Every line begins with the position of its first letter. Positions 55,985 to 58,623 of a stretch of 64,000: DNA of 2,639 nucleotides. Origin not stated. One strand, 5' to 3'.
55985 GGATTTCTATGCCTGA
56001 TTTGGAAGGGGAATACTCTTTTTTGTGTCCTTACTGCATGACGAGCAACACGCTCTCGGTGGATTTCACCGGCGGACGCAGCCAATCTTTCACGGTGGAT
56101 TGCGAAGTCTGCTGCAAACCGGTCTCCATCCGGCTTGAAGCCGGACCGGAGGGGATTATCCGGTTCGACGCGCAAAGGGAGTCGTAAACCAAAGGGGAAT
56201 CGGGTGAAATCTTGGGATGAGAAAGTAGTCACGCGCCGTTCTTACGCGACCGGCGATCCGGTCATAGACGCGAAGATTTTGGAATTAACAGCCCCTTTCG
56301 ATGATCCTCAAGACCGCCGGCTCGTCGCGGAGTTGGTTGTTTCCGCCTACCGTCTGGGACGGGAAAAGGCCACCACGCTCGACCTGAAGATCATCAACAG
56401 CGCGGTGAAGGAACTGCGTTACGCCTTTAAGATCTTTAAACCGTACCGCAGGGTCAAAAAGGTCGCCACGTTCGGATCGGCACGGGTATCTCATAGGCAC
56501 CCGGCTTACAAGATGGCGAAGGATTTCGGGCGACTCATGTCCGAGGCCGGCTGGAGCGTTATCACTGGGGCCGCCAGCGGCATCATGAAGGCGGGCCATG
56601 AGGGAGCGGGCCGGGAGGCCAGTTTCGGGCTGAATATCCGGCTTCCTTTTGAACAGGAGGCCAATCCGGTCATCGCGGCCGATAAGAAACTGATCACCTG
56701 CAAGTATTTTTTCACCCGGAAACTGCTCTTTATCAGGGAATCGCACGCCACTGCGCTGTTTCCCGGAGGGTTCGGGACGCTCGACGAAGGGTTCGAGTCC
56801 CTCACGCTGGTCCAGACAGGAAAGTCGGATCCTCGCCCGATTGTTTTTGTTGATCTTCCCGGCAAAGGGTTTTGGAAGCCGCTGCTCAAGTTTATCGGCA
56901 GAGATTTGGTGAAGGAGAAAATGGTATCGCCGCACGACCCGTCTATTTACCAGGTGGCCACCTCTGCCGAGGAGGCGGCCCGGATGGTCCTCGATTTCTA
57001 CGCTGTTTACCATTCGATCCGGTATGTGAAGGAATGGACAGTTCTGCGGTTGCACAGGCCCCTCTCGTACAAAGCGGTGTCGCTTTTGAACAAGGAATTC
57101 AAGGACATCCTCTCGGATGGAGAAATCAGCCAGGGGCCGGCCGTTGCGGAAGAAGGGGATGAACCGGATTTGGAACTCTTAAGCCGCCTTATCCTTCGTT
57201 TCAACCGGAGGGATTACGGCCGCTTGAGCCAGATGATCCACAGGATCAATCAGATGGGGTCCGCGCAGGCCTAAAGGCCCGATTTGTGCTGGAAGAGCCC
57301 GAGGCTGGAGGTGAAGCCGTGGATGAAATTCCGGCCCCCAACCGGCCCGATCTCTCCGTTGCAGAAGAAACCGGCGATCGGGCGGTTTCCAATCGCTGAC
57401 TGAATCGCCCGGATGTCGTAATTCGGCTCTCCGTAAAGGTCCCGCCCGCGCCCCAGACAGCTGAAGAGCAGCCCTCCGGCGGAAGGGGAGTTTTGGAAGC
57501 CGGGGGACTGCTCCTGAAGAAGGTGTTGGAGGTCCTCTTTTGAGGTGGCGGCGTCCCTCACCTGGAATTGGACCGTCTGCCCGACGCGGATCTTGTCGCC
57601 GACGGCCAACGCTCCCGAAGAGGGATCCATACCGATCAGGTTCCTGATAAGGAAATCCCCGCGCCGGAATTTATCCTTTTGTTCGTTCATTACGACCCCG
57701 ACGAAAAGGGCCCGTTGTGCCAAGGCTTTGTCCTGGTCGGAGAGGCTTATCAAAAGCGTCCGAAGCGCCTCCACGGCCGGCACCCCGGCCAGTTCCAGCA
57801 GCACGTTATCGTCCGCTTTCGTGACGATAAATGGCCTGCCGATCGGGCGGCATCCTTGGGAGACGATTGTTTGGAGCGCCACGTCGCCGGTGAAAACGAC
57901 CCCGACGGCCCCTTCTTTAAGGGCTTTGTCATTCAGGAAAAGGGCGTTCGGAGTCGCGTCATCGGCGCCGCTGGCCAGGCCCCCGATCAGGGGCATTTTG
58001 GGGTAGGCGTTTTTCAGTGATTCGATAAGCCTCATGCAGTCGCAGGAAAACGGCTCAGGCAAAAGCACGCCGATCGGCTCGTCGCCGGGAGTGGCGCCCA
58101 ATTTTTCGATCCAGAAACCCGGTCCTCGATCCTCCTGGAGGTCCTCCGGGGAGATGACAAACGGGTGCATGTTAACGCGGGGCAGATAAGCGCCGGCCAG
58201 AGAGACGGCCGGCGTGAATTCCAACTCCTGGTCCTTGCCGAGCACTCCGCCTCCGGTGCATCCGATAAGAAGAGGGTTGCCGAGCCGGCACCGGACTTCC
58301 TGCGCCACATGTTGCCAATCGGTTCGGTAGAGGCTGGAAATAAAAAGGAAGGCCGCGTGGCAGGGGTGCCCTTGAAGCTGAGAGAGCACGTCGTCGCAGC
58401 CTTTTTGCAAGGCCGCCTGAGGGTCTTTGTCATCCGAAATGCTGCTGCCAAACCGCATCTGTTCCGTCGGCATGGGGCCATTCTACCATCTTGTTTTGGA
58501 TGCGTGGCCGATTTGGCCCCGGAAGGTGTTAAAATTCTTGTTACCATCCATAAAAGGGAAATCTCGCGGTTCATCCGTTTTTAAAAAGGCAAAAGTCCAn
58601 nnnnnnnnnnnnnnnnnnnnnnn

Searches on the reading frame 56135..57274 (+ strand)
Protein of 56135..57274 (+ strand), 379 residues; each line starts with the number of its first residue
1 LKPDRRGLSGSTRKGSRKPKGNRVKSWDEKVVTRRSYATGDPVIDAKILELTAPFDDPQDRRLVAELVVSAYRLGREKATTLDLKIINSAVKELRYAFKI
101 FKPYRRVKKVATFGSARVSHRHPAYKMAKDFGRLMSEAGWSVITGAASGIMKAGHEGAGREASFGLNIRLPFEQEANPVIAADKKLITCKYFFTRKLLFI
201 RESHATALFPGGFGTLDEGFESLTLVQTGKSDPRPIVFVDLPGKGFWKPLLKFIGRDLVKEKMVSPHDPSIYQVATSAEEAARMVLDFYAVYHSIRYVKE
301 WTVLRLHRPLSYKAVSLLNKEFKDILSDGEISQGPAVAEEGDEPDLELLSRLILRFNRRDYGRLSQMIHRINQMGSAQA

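Call 3: search_protein_families(library=pfam, proteins=[window:56135-57274:+], max_evalue=0.01)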
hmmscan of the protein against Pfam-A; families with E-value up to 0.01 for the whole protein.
window:56135-57274:+ (379 aa): 2 families
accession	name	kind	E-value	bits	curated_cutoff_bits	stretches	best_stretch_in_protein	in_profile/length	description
PF03641.19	Lysine_decarbox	-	1.1e-24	87.5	27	1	153-283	11-129/131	Possible lysine decarboxylase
PF18306.6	LDcluster4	-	1.7e-09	37.9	26.3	1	109-218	3-109/151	SLOG cluster4 family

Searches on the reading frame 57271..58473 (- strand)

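Call 3: search_protein_families(library=pfam, proteins=[window:57271-58473:-], max_evalue=0.01)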
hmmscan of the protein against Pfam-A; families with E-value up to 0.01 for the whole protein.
window:57271-58473:- (400 aa): 2 families
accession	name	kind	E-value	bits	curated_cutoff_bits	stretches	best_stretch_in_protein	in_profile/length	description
PF08495.15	FIST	-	2.6e-33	115.9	23.2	1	41-230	3-188/189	FIST N domain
PF10442.14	FIST_C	-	9.4e-29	100.6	28.5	1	233-377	1-131/131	FIST C domain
